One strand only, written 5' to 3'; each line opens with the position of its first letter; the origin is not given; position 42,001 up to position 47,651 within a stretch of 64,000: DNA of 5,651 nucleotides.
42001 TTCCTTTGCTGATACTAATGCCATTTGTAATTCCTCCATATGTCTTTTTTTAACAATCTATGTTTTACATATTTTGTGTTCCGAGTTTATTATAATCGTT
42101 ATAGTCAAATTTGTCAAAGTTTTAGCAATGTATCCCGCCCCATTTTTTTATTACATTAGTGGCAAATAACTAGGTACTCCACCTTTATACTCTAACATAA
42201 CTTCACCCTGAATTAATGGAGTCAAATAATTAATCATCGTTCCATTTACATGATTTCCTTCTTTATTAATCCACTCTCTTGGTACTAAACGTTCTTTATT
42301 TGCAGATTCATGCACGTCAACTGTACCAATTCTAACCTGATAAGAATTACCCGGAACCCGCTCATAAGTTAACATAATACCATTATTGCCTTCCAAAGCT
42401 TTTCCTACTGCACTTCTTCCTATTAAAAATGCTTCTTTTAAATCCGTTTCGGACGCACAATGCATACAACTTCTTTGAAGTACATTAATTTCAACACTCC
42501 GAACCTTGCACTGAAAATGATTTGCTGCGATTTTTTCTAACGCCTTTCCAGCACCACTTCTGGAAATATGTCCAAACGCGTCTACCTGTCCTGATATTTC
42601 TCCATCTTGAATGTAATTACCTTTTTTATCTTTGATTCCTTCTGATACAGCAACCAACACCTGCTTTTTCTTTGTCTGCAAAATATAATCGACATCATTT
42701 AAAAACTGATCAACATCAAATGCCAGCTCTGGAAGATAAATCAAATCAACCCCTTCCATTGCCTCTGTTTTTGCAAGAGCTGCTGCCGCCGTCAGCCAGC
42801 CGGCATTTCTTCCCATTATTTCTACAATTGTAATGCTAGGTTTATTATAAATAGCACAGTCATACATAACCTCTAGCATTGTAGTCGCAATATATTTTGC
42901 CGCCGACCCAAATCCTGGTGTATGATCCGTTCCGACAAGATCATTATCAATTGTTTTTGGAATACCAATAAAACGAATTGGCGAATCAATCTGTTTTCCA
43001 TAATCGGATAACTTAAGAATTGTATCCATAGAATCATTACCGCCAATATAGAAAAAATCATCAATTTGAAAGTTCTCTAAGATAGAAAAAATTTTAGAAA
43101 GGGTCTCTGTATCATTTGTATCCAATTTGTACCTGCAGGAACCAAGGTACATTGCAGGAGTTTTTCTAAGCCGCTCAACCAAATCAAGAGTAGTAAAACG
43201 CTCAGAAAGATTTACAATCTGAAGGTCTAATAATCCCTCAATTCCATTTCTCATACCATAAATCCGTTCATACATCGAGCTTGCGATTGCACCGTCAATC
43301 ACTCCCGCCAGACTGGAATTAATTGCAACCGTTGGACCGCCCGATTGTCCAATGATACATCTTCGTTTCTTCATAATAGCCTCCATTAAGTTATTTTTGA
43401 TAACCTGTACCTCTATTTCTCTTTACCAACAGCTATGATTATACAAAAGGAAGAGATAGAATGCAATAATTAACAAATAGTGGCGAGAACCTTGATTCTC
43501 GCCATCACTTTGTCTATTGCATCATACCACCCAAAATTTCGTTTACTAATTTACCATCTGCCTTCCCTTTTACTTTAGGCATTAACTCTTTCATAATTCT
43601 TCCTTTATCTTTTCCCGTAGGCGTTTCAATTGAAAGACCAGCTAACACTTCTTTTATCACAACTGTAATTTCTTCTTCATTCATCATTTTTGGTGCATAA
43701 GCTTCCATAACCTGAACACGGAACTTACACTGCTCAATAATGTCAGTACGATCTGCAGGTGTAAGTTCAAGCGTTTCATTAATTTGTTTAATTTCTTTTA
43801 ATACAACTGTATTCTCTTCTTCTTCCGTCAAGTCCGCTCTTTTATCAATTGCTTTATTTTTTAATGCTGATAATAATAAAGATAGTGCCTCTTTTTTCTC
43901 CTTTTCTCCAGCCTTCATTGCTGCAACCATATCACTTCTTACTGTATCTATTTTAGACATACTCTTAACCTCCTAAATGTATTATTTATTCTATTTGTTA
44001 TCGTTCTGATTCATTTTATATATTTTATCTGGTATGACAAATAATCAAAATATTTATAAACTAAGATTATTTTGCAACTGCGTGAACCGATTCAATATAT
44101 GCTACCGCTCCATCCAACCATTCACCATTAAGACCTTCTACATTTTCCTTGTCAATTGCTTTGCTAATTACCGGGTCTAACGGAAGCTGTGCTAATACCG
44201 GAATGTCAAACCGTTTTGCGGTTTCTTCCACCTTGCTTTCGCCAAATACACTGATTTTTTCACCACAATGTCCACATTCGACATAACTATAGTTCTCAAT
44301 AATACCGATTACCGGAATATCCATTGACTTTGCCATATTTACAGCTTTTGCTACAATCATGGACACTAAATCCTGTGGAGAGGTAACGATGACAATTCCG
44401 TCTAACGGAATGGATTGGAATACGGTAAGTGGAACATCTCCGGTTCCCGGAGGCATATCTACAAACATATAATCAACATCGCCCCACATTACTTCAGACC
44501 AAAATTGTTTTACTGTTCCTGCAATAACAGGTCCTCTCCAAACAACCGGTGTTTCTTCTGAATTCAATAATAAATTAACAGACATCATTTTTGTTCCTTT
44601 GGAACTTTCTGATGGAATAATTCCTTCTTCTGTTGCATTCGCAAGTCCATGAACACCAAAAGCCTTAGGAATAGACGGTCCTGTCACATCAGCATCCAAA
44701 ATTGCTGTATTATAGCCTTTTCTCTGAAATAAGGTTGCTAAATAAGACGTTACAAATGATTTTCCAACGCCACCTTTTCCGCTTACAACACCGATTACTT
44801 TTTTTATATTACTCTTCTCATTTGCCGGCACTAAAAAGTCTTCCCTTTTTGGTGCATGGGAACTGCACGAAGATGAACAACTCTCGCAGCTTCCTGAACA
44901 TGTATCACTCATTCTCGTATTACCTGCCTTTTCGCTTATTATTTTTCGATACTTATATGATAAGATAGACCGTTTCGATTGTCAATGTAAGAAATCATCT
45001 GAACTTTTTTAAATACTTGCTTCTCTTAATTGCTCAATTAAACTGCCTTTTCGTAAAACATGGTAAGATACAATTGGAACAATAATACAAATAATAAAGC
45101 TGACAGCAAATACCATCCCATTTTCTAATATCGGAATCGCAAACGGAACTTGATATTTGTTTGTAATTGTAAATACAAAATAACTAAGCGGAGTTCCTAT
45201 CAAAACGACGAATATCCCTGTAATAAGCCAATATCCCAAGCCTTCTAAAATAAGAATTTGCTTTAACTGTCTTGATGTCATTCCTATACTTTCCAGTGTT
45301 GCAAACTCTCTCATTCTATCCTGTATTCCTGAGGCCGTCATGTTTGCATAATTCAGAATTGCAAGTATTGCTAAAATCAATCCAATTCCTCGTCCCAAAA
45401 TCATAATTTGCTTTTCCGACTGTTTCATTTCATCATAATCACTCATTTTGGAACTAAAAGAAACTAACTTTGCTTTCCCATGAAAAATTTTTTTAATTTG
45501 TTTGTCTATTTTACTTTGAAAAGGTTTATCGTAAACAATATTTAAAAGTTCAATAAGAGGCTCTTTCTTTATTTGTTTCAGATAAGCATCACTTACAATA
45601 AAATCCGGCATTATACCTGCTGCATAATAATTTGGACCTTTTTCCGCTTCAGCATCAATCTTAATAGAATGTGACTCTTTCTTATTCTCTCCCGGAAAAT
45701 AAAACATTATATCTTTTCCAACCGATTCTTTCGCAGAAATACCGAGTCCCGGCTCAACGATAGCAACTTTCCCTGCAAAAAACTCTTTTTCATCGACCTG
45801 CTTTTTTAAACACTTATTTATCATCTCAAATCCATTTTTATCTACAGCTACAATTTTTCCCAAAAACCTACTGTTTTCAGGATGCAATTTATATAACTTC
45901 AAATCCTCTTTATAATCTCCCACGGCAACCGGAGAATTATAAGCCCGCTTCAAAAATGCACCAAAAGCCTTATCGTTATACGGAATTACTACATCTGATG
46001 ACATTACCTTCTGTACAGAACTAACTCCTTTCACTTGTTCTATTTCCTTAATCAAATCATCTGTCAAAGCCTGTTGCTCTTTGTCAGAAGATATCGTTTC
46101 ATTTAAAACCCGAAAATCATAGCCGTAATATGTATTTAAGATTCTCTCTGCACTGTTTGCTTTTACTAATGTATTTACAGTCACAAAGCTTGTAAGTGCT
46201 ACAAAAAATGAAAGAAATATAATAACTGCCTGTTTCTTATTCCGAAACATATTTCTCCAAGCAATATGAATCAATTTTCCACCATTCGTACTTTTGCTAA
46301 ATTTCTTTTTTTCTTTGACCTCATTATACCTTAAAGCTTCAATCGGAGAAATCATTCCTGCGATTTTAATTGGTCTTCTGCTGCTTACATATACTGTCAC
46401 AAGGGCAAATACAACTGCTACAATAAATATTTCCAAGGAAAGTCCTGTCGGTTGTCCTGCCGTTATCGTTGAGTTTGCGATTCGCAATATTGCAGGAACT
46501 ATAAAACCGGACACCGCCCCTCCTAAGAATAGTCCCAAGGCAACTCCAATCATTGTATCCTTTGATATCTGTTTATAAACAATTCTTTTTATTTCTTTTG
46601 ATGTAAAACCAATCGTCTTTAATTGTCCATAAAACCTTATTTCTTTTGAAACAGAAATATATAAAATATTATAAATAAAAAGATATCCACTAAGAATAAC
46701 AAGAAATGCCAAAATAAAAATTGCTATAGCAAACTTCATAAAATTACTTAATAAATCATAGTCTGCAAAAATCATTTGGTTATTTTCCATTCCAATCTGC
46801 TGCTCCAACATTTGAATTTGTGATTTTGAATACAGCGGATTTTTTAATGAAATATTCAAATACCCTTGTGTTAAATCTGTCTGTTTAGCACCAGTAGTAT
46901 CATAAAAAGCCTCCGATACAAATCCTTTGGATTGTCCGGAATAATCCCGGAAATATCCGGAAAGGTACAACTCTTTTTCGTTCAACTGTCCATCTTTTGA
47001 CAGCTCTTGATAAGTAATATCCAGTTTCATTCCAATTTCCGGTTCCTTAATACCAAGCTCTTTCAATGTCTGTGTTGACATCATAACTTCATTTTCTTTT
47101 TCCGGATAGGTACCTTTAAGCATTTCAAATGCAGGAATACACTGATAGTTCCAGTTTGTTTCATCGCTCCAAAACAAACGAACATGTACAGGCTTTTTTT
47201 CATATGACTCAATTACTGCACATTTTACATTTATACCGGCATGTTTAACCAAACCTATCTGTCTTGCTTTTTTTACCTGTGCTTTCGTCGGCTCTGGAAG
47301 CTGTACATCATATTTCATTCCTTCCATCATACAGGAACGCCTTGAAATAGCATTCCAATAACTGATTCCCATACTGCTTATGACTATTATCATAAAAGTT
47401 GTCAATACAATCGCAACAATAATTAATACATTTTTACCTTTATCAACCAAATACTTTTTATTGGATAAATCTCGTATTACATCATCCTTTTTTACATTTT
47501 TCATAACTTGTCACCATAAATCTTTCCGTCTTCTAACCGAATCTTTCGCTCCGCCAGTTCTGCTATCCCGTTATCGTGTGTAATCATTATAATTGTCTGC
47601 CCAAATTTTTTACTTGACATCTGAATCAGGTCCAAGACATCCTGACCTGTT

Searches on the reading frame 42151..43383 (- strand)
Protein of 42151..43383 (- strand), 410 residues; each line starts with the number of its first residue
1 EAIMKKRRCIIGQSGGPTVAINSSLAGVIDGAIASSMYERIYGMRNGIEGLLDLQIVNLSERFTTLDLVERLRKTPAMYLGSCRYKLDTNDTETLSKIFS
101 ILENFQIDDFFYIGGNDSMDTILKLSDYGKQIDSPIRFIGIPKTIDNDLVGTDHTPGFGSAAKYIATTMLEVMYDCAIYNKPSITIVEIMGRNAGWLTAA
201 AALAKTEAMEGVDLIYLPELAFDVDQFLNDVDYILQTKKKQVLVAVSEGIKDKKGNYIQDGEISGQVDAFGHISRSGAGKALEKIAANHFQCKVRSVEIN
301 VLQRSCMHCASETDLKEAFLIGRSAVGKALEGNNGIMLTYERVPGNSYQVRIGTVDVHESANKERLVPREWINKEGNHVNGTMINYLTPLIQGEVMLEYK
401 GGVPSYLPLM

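Call 73: search_protein_families(library=pfam, proteins=[window:42151-43383:-], max_evalue=0.00001)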
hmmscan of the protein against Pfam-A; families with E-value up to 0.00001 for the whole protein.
window:42151-43383:- (410 aa): 1 family
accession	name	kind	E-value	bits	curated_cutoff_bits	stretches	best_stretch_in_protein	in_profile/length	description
PF00365.25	PFK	-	2.8e-59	201.2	30.9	1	8-294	1-273/277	Phosphofructokinase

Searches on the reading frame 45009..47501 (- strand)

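Call 73: search_protein_families(library=pfam, proteins=[window:45009-47501:-], max_evalue=0.00001)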
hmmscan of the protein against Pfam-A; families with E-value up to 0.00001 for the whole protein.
window:45009-47501:- (830 aa): 1 family
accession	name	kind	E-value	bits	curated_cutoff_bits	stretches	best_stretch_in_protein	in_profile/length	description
PF02687.27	FtsX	-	6.2e-21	75.1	25.5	2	706-818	3-117/120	FtsX-like permease C-terminal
